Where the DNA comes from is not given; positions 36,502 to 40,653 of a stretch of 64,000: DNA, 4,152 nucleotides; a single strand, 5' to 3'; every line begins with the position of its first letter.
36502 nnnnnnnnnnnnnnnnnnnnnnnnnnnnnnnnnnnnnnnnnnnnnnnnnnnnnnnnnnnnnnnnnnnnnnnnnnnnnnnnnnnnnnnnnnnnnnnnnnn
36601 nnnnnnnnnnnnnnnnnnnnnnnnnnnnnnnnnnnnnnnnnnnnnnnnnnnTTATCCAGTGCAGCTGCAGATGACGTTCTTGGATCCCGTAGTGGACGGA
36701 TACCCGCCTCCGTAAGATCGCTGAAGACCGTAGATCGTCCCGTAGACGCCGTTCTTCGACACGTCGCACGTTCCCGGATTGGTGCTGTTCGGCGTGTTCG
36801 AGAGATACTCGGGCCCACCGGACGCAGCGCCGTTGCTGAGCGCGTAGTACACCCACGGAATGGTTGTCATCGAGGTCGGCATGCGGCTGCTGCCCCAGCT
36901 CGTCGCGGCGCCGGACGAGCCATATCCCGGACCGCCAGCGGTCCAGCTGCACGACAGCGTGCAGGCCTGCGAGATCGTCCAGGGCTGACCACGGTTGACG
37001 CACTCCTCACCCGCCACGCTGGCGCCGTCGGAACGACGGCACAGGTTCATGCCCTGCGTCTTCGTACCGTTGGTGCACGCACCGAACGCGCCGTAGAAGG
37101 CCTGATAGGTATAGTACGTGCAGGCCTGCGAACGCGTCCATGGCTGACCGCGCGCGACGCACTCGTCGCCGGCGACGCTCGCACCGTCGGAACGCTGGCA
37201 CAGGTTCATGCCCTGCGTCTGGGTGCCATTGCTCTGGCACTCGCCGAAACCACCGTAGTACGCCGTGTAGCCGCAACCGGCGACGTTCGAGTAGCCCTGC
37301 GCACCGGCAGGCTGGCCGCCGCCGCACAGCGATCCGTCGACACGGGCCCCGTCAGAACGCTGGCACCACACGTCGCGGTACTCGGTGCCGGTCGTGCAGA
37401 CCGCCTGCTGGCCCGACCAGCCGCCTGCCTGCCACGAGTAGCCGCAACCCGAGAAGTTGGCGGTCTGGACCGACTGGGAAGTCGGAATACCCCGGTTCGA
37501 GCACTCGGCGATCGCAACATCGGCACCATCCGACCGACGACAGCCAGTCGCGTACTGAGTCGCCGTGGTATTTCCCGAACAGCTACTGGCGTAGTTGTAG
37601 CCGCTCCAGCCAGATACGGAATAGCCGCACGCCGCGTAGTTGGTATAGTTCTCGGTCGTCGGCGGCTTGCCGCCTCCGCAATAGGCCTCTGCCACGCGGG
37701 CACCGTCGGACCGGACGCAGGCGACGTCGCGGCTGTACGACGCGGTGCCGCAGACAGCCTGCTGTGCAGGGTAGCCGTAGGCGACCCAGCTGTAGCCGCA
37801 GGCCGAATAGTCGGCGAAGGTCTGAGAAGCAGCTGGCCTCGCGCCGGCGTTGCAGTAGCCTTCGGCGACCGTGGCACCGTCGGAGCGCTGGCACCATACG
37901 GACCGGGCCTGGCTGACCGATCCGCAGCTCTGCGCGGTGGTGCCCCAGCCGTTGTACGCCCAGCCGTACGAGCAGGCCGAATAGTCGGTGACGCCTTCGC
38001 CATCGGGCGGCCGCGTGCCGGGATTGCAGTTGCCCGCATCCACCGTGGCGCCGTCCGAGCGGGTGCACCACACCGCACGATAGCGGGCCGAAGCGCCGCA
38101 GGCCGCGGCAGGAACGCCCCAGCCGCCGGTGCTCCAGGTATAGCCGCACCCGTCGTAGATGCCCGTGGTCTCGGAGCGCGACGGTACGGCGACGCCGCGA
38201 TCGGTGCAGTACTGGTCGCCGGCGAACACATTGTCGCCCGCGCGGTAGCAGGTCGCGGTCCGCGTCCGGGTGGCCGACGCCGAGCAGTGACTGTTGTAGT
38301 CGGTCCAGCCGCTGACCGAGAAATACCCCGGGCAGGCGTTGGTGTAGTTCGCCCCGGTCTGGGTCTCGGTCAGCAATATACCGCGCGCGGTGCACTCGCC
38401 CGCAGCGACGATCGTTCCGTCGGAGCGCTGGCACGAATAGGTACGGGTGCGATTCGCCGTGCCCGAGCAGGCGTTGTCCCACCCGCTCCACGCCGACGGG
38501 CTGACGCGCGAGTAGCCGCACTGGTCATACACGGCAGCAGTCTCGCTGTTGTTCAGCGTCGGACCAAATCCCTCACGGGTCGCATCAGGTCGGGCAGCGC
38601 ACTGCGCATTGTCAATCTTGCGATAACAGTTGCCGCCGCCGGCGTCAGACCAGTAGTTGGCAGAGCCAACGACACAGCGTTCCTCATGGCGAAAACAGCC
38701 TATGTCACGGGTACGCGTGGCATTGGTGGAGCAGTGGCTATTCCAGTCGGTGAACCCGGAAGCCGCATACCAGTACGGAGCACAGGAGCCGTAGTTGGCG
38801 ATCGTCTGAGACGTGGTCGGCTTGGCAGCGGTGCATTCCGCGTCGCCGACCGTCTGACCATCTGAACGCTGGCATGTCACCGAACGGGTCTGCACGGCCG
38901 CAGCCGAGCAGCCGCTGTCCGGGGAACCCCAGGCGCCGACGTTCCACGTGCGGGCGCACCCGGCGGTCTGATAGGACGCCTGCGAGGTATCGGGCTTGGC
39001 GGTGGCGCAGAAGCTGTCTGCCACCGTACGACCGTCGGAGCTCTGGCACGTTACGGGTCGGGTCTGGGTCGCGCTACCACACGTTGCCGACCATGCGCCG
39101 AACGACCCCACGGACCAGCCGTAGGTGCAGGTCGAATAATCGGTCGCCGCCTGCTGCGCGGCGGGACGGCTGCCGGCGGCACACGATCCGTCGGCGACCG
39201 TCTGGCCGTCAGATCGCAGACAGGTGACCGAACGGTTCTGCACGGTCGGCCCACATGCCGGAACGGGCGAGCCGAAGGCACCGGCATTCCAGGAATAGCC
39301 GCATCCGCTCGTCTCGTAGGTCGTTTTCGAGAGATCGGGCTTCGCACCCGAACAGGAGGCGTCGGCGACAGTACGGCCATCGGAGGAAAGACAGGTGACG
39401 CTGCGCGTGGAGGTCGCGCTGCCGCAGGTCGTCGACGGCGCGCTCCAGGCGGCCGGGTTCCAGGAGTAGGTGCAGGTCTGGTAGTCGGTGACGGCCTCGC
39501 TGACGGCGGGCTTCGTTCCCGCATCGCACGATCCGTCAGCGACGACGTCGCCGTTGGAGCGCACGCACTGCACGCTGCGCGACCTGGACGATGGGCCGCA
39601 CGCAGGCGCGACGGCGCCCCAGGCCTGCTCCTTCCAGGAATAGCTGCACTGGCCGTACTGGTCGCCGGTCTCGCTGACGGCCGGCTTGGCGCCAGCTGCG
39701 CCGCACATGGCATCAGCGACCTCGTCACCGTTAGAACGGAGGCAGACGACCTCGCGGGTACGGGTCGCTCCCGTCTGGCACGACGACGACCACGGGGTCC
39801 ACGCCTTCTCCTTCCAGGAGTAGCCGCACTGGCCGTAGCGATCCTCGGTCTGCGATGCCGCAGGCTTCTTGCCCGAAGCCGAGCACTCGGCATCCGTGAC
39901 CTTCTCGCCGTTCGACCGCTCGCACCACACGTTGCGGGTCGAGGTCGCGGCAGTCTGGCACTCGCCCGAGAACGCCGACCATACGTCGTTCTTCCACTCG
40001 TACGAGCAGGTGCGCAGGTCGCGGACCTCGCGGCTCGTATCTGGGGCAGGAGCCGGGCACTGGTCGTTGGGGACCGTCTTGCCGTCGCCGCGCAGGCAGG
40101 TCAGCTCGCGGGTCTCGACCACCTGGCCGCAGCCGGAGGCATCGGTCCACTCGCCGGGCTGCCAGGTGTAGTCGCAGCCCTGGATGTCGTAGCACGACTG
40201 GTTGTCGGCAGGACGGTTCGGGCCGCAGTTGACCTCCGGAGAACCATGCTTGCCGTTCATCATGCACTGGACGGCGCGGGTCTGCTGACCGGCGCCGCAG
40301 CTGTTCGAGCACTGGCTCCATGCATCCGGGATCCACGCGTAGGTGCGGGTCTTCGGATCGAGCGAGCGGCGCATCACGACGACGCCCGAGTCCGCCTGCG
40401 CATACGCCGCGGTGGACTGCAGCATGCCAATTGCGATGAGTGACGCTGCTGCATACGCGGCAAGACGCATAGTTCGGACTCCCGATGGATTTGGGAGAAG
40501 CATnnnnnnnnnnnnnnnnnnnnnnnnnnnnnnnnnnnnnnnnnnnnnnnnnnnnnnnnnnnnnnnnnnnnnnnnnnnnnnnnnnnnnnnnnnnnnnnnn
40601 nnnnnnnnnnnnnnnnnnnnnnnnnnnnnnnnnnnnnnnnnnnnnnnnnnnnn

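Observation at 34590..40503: Cluster of secreted thrombospondin-type-1-like repeat proteins with a subtilase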

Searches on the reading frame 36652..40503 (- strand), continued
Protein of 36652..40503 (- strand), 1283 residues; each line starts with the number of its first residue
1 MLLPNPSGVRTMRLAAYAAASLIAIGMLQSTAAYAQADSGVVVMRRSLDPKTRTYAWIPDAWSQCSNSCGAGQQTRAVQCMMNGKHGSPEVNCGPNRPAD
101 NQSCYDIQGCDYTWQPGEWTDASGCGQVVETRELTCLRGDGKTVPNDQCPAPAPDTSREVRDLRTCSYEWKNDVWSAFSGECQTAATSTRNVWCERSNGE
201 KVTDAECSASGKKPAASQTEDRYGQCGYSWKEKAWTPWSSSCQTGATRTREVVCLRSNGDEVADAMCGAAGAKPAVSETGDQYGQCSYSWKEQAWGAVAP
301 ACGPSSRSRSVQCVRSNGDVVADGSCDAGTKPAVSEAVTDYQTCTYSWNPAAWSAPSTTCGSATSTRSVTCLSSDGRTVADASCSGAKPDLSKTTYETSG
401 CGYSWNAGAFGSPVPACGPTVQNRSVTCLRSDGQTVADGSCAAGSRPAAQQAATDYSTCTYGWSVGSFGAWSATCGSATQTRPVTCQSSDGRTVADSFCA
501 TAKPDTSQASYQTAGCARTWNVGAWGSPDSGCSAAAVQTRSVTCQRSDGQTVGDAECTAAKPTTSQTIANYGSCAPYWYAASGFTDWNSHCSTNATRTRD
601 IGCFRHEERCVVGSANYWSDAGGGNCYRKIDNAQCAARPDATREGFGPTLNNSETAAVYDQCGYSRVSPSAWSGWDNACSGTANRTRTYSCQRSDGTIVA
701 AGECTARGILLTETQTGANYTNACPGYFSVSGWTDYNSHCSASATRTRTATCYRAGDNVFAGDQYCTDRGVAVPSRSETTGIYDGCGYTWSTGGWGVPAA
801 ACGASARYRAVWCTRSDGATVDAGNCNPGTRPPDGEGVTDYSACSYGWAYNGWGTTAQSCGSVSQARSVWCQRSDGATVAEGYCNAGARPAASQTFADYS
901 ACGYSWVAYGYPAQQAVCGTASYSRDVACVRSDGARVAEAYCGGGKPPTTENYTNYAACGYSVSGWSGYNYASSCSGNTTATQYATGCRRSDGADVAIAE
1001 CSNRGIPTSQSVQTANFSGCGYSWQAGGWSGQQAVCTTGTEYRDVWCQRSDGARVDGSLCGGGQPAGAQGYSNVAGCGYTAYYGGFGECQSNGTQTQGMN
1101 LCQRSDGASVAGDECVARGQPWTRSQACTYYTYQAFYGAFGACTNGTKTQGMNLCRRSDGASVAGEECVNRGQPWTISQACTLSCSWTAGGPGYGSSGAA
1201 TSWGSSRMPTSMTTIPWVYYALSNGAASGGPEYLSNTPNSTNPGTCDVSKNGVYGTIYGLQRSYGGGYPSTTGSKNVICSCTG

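Call 88: get_annotated_region(hit=H1, flank=12000)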
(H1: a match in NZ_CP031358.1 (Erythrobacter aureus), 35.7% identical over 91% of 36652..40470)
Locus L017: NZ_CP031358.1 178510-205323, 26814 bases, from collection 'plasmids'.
description: Erythrobacter aureus strain YH-07 plasmid unnamed, complete sequence
organism: Erythrobacter aureus (NCBI taxid 2182384)
taxonomy: Bacteria; Pseudomonadota; Alphaproteobacteria; Sphingomonadales; Erythrobacteraceae; Erythrobacter; Erythrobacter aureus
host: -; source: marine sediment; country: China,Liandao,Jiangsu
typing (MOB-suite, as given by PLSDB): non-mobilizable
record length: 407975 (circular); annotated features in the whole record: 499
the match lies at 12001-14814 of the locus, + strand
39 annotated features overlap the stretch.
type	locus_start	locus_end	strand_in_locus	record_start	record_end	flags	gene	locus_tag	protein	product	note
CDS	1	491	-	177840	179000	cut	-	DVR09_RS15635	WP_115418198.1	hypothetical protein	-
CDS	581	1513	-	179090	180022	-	-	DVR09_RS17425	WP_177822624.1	hypothetical protein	-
CDS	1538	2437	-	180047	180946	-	-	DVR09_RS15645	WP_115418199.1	hypothetical protein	-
CDS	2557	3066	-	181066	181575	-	-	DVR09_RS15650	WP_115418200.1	type II toxin-antitoxin system antitoxin SocA domain-containing protein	-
CDS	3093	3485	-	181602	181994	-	-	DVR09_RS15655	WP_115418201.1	hypothetical protein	-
CDS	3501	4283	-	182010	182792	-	-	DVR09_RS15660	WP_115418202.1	ribonuclease H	-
CDS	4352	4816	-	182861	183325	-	-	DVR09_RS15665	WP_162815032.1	SocA family protein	-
CDS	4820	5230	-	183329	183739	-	-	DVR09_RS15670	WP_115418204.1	hypothetical protein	-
CDS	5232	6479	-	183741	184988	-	-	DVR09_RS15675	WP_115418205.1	macro domain-containing protein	-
CDS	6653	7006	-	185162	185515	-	-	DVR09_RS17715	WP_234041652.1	hypothetical protein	-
CDS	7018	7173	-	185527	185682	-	-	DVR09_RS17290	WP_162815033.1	hypothetical protein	-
CDS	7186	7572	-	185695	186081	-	-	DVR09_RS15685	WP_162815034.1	hypothetical protein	-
CDS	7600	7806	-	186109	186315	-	-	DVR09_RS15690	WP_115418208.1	hypothetical protein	-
CDS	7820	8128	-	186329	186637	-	-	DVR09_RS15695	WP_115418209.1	hypothetical protein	-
CDS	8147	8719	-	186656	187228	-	-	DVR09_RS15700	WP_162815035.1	ImmA/IrrE family metallo-endopeptidase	-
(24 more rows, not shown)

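Call 89: get_annotated_region(hit=H2, flank=9000)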
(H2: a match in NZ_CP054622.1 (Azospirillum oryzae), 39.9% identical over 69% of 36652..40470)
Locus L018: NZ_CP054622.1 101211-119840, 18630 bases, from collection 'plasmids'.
description: Azospirillum oryzae strain KACC 14407 plasmid unnamed7, complete sequence
organism: Azospirillum oryzae (NCBI taxid 286727)
taxonomy: Bacteria; Pseudomonadota; Alphaproteobacteria; Rhodospirillales; Azospirillaceae; Azospirillum; Azospirillum oryzae
host: -; source: cell culture,soil; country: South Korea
typing (MOB-suite, as given by PLSDB): mobilizable; relaxase MOBH
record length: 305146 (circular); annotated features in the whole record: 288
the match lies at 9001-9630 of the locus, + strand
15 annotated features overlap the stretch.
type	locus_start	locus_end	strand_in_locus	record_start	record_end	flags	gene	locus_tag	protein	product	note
CDS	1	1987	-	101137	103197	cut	-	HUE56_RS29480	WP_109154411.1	recombinase family protein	GO:0006310 - DNA recombination [Evidence IEA]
CDS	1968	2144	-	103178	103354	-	-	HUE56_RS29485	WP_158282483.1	hypothetical protein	-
CDS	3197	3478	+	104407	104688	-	traL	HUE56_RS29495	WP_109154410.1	type IV conjugative transfer system protein TraL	-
CDS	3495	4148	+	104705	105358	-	-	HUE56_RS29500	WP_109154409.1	TraE/TraK family type IV conjugative transfer system protein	-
CDS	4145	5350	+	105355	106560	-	-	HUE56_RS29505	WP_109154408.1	type-F conjugative transfer system secretin TraK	-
CDS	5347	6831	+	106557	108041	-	-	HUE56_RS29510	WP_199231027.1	TrbI/VirB10 family protein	-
CDS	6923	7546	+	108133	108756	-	traV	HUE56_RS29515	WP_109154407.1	type IV conjugative transfer system lipoprotein TraV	-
CDS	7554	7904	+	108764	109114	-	traA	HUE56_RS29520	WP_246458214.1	TraA family conjugative transfer protein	-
CDS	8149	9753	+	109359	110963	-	-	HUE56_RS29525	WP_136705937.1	thrombospondin type-1 domain-containing protein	-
CDS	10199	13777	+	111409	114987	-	-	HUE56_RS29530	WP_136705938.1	hypothetical protein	-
CDS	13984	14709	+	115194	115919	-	-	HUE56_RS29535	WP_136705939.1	DsbC family protein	-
CDS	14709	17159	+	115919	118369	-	traC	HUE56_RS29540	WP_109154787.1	type IV secretion system protein TraC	-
CDS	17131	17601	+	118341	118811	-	-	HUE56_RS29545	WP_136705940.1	hypothetical protein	-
CDS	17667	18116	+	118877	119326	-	-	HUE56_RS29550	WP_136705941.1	S26 family signal peptidase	GO:0006465 - signal peptide processing [Evidence IEA]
CDS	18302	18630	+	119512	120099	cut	-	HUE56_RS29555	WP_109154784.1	hypothetical protein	-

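Call 94: get_annotated_region(hit=H3, flank=8000)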
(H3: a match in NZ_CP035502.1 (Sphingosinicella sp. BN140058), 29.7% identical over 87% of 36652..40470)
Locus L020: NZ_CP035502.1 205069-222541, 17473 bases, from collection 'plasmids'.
description: Sphingosinicella sp. BN140058 plasmid p1, complete sequence
organism: Sphingosinicella sp. BN140058 (NCBI taxid 1892855)
taxonomy: Bacteria; Pseudomonadota; Alphaproteobacteria; Sphingomonadales; Sphingosinicellaceae; Sphingosinicella; Sphingosinicella sp. BN140058
host: -; source: Cell culture,soil; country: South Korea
typing (MOB-suite, as given by PLSDB): mobilizable; relaxase MOBQ
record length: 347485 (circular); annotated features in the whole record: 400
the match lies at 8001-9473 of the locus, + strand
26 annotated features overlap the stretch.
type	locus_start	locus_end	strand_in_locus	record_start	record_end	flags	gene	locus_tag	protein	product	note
CDS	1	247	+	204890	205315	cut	-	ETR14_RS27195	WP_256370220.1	BLUF domain-containing protein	-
CDS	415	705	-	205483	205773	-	-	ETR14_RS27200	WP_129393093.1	hypothetical protein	-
CDS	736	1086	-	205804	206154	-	-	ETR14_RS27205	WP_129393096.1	hypothetical protein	-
CDS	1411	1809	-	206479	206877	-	-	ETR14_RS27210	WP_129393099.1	hypothetical protein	-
CDS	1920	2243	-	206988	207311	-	-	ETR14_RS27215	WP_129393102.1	hypothetical protein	-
CDS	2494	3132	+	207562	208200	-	-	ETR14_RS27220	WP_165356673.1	response regulator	GO:0000160 - phosphorelay signal transduction system [Evidence IEA]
CDS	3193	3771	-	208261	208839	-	-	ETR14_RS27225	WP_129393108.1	hypothetical protein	-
CDS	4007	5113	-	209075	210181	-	-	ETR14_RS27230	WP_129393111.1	site-specific DNA-methyltransferase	GO:0009307 - DNA restriction-modification system [Evidence IEA]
CDS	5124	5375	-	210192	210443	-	-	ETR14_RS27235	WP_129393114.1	hypothetical protein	-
CDS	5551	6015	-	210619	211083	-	-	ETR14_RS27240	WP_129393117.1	MucR family transcriptional regulator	-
CDS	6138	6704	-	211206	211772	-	-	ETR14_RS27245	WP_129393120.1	hypothetical protein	-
CDS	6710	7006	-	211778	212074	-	-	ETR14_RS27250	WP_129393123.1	hypothetical protein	-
CDS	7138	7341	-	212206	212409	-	-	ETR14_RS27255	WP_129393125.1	hypothetical protein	-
CDS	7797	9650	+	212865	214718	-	-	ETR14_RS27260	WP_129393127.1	hypothetical protein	-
CDS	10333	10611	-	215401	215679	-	-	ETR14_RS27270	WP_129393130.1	hypothetical protein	-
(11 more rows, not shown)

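Call 95: get_annotated_region(hit=H4, flank=8000)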
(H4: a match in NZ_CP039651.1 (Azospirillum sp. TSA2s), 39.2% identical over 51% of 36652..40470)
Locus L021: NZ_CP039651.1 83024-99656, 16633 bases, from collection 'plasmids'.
description: Azospirillum sp. TSA2s plasmid p1
organism: Azospirillum sp. TSA2s (NCBI taxid 709810)
taxonomy: Bacteria; Pseudomonadota; Alphaproteobacteria; Rhodospirillales; Azospirillaceae; Azospirillum; Azospirillum sp. TSA2s
host: -; source: Soil,rice paddy soil; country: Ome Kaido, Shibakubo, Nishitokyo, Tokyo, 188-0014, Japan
typing (MOB-suite, as given by PLSDB): mobilizable; relaxase MOBH,MOBP
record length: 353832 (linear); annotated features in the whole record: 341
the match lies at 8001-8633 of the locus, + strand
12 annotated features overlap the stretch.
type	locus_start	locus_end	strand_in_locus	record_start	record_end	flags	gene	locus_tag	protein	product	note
CDS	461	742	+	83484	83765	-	traL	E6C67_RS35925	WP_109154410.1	type IV conjugative transfer system protein TraL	-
CDS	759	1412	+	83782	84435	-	-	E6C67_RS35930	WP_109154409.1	TraE/TraK family type IV conjugative transfer system protein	-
CDS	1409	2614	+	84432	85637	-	-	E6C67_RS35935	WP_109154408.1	type-F conjugative transfer system secretin TraK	-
CDS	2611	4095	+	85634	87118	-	-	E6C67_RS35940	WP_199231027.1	TrbI/VirB10 family protein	-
CDS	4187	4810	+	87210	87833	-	traV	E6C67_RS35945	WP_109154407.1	type IV conjugative transfer system lipoprotein TraV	-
CDS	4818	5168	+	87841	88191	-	traA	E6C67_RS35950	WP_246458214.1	TraA family conjugative transfer protein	-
CDS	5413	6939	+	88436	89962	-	-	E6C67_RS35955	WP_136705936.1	thrombospondin type-1 domain-containing protein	-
CDS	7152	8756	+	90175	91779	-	-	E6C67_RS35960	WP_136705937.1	thrombospondin type-1 domain-containing protein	-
CDS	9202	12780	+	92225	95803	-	-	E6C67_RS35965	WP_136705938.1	hypothetical protein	-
CDS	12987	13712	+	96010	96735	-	-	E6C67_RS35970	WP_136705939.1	DsbC family protein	-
CDS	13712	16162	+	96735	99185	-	traC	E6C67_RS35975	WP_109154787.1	type IV secretion system protein TraC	-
CDS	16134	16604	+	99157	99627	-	-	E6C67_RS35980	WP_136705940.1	hypothetical protein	-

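Call 102: search_protein_families(library=padloc, proteins=[window:36652-40470:-], max_evalue=0.01)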
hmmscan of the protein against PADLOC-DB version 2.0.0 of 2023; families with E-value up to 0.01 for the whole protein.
window:36652-40470:- (1272 aa): 0 families

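Call 103: search_protein_families(library=phrogs, proteins=[window:36652-40470:-], max_evalue=0.01)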
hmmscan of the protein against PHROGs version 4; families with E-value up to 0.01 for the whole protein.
window:36652-40470:- (1272 aa): 0 families

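Call 107: find_encoding_contigs(protein=P0004, flank=5000, max_places=1)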
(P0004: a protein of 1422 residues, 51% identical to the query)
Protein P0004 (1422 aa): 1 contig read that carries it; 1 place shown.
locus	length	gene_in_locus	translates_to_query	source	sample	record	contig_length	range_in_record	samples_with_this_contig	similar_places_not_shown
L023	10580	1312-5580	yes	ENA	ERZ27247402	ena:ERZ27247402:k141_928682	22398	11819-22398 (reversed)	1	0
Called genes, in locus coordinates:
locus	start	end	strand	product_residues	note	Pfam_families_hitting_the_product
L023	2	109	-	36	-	?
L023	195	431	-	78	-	-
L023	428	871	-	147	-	-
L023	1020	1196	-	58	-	-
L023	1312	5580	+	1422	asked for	PF19030:TSP1_ADAMTS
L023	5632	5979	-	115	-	-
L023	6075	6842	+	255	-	-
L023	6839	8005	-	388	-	-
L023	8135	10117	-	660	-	PF19030:TSP1_ADAMTS (faint)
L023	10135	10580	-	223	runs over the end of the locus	-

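Call 108: find_encoding_contigs(protein=P0010, flank=5000, max_places=1)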
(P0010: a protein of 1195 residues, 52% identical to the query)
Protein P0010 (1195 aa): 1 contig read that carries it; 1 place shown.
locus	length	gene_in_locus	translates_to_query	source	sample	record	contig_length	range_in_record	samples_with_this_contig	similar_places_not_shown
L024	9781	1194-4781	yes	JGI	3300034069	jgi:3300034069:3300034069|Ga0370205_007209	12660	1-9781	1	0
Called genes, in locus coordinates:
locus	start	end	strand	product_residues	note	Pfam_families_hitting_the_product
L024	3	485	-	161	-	?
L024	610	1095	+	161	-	-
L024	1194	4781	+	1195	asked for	PF19030:TSP1_ADAMTS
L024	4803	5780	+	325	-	-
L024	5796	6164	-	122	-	-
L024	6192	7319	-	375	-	-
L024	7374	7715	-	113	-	PF01047:MarR (weak), PF13463:HTH_27 (weak)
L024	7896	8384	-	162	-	PF00186:DHFR_1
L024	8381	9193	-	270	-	PF00303:Thymidylat_synt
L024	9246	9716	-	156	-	-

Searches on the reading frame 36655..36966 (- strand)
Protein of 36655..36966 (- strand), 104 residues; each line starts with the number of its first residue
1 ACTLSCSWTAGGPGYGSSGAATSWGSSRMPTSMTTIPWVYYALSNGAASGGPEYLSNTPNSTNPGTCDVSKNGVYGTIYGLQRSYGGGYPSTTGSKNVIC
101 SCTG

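Call 70: find_homologous_proteins(query=window:36655-36966:-, max_evalue=0.01)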
Query window:36655-36966:-: 6 candidates shared short words with the query, none scored E <= 0.01.
